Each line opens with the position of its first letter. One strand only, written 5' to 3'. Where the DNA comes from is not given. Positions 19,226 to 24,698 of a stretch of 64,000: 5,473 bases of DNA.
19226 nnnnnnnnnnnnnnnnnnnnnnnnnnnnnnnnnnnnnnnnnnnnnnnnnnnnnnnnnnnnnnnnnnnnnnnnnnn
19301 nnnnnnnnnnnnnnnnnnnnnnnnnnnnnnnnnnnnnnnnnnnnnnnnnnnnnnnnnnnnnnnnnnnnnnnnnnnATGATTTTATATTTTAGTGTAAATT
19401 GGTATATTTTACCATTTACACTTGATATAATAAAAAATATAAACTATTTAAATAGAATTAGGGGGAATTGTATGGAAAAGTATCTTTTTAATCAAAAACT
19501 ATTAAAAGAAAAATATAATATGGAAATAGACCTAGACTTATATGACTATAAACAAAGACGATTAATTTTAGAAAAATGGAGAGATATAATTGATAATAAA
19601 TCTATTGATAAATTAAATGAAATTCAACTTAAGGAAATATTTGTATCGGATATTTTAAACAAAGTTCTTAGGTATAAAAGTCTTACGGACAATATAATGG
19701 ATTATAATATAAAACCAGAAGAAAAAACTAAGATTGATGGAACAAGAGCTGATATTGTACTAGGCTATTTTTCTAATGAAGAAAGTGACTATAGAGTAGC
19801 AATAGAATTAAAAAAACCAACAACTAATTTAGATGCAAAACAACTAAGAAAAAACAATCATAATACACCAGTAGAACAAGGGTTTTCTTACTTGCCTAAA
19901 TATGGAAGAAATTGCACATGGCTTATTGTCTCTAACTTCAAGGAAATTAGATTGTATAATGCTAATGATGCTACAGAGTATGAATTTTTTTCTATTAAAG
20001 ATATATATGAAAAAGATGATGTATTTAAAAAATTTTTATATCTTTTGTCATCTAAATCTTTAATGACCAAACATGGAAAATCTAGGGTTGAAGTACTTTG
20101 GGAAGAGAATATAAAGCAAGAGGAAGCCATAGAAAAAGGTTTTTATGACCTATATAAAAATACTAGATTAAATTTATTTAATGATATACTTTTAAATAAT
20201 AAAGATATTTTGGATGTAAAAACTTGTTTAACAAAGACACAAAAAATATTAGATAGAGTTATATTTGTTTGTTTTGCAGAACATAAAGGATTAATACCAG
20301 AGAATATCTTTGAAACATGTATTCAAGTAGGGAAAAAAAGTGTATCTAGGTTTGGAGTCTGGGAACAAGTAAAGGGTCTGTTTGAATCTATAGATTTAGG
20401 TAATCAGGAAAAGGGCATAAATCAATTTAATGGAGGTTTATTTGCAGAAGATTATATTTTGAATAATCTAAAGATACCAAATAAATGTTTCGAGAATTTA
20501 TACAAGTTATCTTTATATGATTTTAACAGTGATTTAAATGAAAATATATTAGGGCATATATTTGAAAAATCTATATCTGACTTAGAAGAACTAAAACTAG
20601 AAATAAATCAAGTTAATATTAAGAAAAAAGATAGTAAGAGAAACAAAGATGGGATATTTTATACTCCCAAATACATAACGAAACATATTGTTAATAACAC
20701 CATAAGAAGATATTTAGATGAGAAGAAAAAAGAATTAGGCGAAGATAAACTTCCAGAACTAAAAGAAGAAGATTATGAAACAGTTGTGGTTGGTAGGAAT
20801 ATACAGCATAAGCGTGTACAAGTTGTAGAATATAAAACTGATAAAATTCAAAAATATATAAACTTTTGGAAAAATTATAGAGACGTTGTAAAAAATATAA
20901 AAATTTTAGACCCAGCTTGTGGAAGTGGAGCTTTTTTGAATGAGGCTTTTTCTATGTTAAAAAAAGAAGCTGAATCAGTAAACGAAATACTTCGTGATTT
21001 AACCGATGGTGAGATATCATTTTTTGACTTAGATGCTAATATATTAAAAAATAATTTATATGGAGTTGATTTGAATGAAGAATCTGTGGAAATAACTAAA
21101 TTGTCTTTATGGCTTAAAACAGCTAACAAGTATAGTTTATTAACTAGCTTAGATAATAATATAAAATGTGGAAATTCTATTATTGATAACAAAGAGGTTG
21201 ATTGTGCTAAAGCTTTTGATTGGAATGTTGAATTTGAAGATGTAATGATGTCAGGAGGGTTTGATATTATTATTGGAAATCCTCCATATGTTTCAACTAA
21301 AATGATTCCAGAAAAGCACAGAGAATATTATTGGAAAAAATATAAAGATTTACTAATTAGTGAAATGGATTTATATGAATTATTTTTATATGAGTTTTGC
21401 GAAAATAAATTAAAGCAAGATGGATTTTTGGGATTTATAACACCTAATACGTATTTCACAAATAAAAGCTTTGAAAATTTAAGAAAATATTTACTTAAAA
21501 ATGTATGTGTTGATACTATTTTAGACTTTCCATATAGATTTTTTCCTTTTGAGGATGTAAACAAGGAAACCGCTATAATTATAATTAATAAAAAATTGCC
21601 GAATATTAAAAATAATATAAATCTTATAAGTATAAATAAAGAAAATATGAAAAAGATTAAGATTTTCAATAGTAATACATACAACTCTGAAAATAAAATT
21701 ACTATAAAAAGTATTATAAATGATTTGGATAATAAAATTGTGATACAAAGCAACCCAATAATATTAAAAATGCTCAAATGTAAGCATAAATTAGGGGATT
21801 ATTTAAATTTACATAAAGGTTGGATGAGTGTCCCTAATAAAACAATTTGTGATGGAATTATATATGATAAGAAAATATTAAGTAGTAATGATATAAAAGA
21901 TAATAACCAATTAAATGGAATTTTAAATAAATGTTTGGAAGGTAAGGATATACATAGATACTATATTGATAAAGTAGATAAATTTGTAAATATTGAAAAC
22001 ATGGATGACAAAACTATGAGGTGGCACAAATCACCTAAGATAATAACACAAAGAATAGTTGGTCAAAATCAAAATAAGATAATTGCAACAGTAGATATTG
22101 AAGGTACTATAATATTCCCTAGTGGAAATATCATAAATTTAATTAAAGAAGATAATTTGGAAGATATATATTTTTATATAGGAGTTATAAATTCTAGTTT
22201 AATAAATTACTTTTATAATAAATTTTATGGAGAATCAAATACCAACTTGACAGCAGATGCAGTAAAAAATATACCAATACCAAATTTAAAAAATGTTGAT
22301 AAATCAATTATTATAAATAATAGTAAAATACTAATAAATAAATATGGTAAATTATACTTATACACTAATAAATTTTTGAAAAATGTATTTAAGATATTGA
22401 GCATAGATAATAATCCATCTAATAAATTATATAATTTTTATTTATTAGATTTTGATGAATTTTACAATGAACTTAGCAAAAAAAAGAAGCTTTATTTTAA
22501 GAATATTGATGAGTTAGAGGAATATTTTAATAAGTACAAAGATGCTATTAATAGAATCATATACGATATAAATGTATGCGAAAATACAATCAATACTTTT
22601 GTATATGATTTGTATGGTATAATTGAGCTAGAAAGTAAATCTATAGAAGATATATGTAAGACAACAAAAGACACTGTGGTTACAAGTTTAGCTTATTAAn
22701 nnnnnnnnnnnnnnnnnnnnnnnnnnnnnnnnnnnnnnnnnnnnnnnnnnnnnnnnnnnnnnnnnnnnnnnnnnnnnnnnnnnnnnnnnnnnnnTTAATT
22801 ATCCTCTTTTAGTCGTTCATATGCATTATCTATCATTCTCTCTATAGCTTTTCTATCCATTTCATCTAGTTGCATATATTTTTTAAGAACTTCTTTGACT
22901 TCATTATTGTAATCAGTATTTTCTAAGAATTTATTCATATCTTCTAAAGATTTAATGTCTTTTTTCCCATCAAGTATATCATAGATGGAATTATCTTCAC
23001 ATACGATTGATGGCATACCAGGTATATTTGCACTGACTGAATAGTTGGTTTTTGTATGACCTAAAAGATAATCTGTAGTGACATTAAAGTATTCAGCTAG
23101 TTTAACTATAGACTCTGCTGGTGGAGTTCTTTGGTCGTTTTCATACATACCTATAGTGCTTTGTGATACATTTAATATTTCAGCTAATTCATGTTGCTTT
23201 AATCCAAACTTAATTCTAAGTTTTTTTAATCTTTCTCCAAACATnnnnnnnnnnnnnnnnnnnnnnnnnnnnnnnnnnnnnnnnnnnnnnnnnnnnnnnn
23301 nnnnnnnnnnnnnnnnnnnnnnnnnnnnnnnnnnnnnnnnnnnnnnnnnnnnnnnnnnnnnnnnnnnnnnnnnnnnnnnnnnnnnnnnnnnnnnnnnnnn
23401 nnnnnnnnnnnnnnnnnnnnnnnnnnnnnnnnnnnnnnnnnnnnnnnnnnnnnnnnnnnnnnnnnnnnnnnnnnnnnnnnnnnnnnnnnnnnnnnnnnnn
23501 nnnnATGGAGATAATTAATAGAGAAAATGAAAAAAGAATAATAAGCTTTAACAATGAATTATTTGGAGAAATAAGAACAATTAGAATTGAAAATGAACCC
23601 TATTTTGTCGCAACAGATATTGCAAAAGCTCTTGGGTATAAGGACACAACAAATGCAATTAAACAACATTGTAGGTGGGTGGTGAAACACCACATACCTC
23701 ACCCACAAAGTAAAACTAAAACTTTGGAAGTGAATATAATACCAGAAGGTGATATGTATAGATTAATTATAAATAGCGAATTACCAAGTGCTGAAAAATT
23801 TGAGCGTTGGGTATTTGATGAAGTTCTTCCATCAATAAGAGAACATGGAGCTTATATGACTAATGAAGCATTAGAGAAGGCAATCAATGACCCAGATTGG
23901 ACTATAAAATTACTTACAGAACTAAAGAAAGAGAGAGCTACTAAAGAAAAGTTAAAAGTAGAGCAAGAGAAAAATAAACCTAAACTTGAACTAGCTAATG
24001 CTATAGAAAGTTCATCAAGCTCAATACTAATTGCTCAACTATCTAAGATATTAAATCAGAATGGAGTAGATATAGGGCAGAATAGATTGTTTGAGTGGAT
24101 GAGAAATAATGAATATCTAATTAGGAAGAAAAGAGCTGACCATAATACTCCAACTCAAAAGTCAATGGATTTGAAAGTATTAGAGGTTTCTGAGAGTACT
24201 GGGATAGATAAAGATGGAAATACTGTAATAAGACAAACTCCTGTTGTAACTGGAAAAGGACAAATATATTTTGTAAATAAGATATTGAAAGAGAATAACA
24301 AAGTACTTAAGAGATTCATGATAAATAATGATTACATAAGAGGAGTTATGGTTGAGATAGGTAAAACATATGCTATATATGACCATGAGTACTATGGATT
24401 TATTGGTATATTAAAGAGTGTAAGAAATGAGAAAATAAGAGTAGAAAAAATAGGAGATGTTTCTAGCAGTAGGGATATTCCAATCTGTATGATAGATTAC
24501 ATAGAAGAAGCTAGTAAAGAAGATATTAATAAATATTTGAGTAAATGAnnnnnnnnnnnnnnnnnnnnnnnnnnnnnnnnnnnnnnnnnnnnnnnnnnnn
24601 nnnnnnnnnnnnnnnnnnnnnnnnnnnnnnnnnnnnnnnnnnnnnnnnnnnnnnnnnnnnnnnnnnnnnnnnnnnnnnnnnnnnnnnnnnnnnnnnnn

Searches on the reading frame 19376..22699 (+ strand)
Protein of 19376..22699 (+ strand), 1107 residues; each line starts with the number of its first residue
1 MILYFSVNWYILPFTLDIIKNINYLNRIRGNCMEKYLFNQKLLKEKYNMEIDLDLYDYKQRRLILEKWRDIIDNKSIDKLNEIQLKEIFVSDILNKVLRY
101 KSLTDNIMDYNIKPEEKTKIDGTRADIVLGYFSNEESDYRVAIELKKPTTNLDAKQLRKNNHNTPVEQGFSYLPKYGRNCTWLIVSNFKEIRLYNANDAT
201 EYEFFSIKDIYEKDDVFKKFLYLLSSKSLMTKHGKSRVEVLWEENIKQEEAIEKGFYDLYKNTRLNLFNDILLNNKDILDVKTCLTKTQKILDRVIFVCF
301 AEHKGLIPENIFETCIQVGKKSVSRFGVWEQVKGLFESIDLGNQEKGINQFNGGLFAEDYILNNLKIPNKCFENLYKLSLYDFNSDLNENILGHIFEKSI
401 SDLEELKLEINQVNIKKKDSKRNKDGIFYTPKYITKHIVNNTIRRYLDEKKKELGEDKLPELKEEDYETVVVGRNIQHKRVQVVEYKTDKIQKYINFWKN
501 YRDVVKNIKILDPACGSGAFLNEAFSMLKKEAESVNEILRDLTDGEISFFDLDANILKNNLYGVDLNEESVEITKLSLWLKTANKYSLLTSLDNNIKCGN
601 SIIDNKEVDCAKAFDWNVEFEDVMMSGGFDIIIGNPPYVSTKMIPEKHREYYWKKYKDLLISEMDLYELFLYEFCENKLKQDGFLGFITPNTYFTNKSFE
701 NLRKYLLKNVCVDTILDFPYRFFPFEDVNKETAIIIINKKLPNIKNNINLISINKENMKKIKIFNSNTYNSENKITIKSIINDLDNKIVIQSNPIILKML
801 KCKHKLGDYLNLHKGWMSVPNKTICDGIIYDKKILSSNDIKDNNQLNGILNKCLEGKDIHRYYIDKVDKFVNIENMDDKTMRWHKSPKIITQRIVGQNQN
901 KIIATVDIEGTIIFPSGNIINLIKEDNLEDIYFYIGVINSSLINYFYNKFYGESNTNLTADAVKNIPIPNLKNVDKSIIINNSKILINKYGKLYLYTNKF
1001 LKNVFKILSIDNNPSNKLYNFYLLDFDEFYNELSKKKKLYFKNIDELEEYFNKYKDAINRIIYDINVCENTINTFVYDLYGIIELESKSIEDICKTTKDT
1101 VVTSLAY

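Call 9: search_protein_families(library=pfam, proteins=[window:19376-22699:+], max_evalue=0.01)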
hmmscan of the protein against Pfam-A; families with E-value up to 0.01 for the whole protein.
window:19376-22699:+ (1107 aa): 5 families
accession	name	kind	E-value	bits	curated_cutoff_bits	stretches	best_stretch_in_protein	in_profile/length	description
PF07669.17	Eco57I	-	3e-42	145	25.3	1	559-723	1-171/171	Eco57I restriction-modification methylase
PF20473.4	MmeI_Mtase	-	1.9e-18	67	27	1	498-736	11-242/259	MmeI, DNA-methyltransferase domain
PF01170.24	UPF0020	-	1.2e-05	25.5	22.3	1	508-638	30-131/197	RMKL-like, methyltransferase domain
PF20464.3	MmeI_N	-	4.6e-05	24.2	27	1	140-222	54-148/181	MmeI, N-terminal domain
PF20465.4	MmeI_hel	-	4.9e-05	24.5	27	1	289-356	4-75/75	MmeI, helicase spacer domain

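Call 10: search_protein_families(library=phrogs, proteins=[window:19376-22699:+], max_evalue=0.001)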
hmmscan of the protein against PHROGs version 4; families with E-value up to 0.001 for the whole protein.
window:19376-22699:+ (1107 aa): 3 families
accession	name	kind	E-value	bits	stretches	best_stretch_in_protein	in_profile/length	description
phrog_31645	-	unknown function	0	2507.9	1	33-1107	1-1075/1075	-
phrog_25988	-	unknown function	7.3e-20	70.9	2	504-609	591-717/1429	-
phrog_16674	-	other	1.1e-16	60.8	1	629-782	675-828/1364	DNA methyltransferase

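Call 30: search_protein_families(library=padloc, proteins=[window:19376-22699:+], max_evalue=0.1)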
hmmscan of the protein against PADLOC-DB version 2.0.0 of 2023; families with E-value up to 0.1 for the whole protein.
window:19376-22699:+ (1107 aa): 48 families (the best 25 are shown)
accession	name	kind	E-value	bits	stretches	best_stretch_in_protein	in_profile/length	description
PDLC03609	REase_MTase_IIG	-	2.7e-100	334.7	1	76-869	40-787/1066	Type IIG restriction enzyme-methyltransferase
PDLC03629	REase_MTase_IIG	-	4.1e-62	208.3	2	390-740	346-689/1182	Type IIG restriction enzyme-methyltransferase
PDLC03604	REase_MTase_IIG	-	1.4e-53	180.3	2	503-773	385-685/1011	Type IIG restriction enzyme-methyltransferase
PDLC02643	DrmMI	-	1.1e-33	114.3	3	507-603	601-717/1347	DrmMI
PDLC03612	REase_MTase_IIG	-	1.1e-32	111.2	4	609-872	783-1046/1247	Type IIG restriction enzyme-methyltransferase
PDLC02521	PglX|PglXI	-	4.3e-29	99.1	2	624-1084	477-915/1174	PglX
PDLC03627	REase_MTase_IIG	-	6.1e-28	95.1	1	290-580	233-480/1136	Type IIG restriction enzyme-methyltransferase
PDLC03598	REase_MTase_IIG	-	1.4e-27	94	1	75-735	18-585/912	Type IIG restriction enzyme-methyltransferase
PDLC03600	REase_MTase_IIG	-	7.3e-26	88.4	2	613-982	482-854/1205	Type IIG restriction enzyme-methyltransferase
PDLC03335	MTase_II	-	1.4e-24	84.8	2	486-762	83-324/607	Type II methyltransferase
PDLC03601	REase_MTase_IIG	-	1.9e-23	80.3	2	288-583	240-531/1110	Type IIG restriction enzyme-methyltransferase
PDLC02638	DrmMI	-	2.5e-23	80.2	2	556-604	669-717/935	DrmMI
PDLC04134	mad2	-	1.5e-22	78.1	2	493-772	278-469/492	mads_2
PDLC02527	PglX|PglXI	-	9.8e-22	74.6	2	428-586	238-395/1332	PglX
PDLC02525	PglX|PglXI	-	8.4e-21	72.2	2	624-766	451-591/607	PglX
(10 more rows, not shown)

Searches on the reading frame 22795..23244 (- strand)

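Call 9: search_protein_families(library=pfam, proteins=[window:22795-23244:-], max_evalue=0.01)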
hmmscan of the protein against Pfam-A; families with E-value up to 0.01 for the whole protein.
window:22795-23244:- (149 aa): 10 families
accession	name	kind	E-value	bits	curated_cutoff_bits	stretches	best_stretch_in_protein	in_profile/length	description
PF01381.28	HTH_3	-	3.8e-18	65.7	23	1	6-60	1-55/55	Helix-turn-helix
PF12844.13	HTH_19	-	4.9e-17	62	30.2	1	3-61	1-59/64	Helix-turn-helix domain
PF13560.12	HTH_31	-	8.2e-10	39.3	27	1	2-57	2-58/64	Helix-turn-helix domain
PF07022.19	Phage_CI_repr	-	6.4e-06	26.9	22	1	6-65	3-62/65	Bacteriophage CI repressor helix-turn-helix domain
PF13443.12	HTH_26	-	8.4e-05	23.2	22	1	5-60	1-57/63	Cro/C1-type HTH DNA-binding domain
PF20432.4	Xre-like-HTH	-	0.0015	19.2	25.8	0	8-31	17-40/63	Antitoxin Xre-like helix-turn-helix domain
PF08279.18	HTH_11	-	0.0018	18.5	25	0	15-31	16-32/55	HTH domain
PF15731.11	MqsA_antitoxin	-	0.0021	18.6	30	0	5-52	73-119/131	Antitoxin component of bacterial toxin-antitoxin system, MqsA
PF08667.16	BetR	-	0.0046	17.5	21.6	1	6-83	14-87/148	BetR domain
PF03235.19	GmrSD_N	-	0.0093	16.5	33.2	0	77-147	43-116/199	GmrSD restriction endonuclease, N-terminal domain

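Call 10: search_protein_families(library=phrogs, proteins=[window:22795-23244:-], max_evalue=0.001)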
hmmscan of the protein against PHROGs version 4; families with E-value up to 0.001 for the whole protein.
window:22795-23244:- (149 aa): 19 families
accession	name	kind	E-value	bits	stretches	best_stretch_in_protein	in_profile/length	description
phrog_8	-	transcription regulation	2.2e-27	97.4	1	1-111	76-150/346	transcriptional regulator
phrog_4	-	transcription regulation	6.2e-17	62.6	1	2-84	137-205/400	transcriptional repressor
phrog_3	-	transcription regulation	9.7e-16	59.5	1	1-110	88-203/430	transcriptional repressor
phrog_2967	-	transcription regulation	4e-14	53.7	1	2-82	11-78/225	transcriptional regulator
phrog_2439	-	transcription regulation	5.5e-14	52.8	1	3-136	9-124/367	transcriptional regulator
phrog_7950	-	transcription regulation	1.8e-09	38.5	1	4-44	10-55/68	transcriptional repressor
phrog_5823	-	transcription regulation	1.9e-09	38.2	1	2-74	7-81/404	transcriptional regulator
phrog_2328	-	transcription regulation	2.3e-09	38.1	1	2-61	16-75/128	transcriptional repressor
phrog_1373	-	transcription regulation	1.1e-08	36.2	1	3-67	65-129/166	transcriptional regulator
phrog_2104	-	unknown function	6.3e-08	33.8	1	4-49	42-87/103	-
phrog_147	-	transcription regulation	1.3e-06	29.7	1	2-53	5-59/100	transcriptional regulator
phrog_34939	-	unknown function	1.4e-06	29.2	1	4-68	12-77/280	-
phrog_1124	-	transcription regulation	1.7e-06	28.7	1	6-61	13-68/177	transcriptional regulator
phrog_4836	-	transcription regulation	2.2e-06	28.4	1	3-95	77-147/194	CII-like regulator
phrog_7241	-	transcription regulation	2.4e-06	28.6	1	6-61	66-121/122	transcriptional regulator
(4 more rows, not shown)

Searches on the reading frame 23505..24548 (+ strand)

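Call 9: search_protein_families(library=pfam, proteins=[window:23505-24548:+], max_evalue=0.01)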
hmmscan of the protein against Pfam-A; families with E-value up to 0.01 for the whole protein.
window:23505-24548:+ (347 aa): 2 families
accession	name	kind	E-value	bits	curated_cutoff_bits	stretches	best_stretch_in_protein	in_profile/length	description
PF03374.19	ANT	-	3.6e-27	95.3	25.3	1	155-262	5-107/108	Phage antirepressor protein KilAC domain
PF02498.22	Bro-N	-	1.3e-23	83.9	25.6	1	22-109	1-96/96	BRO family, N-terminal domain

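Call 10: search_protein_families(library=phrogs, proteins=[window:23505-24548:+], max_evalue=0.001)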
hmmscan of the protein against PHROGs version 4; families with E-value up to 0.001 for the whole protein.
window:23505-24548:+ (347 aa): 14 families
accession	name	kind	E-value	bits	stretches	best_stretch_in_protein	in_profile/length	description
phrog_130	-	transcription regulation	4.6e-112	376.5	1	6-347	154-480/480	anti-repressor Ant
phrog_2899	-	transcription regulation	5.3e-48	164.9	1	14-155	9-150/263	anti-repressor Ant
phrog_9438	-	transcription regulation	4e-39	134.2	1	155-265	6-116/121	anti-repressor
phrog_463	-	transcription regulation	7e-36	125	1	15-188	8-181/250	anti-repressor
phrog_63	-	transcription regulation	3.3e-35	123.2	1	122-270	217-366/431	anti-repressor Ant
phrog_2593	-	transcription regulation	6.5e-28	99.1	1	22-158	31-174/255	anti-repressor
phrog_245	-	transcription regulation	2.6e-25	90.6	1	1-136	30-166/319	anti-repressor Ant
phrog_5060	-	transcription regulation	8e-25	89.1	1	12-148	9-148/224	anti-repressor Ant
phrog_2011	-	transcription regulation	9e-25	88.9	1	17-128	6-127/275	anti-repressor Ant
phrog_7940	-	unknown function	5e-22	79.7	1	15-150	7-145/252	-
phrog_15968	-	transcription regulation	8.4e-22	78.2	1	195-264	1-70/73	anti-repressor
phrog_9976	-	transcription regulation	3.6e-20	73.6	1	14-142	5-126/188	anti-repressor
phrog_25722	-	unknown function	1.9e-17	64.5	1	24-121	17-112/150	-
phrog_2977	-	transcription regulation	7.9e-17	62.4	1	13-94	65-148/150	anti-repressor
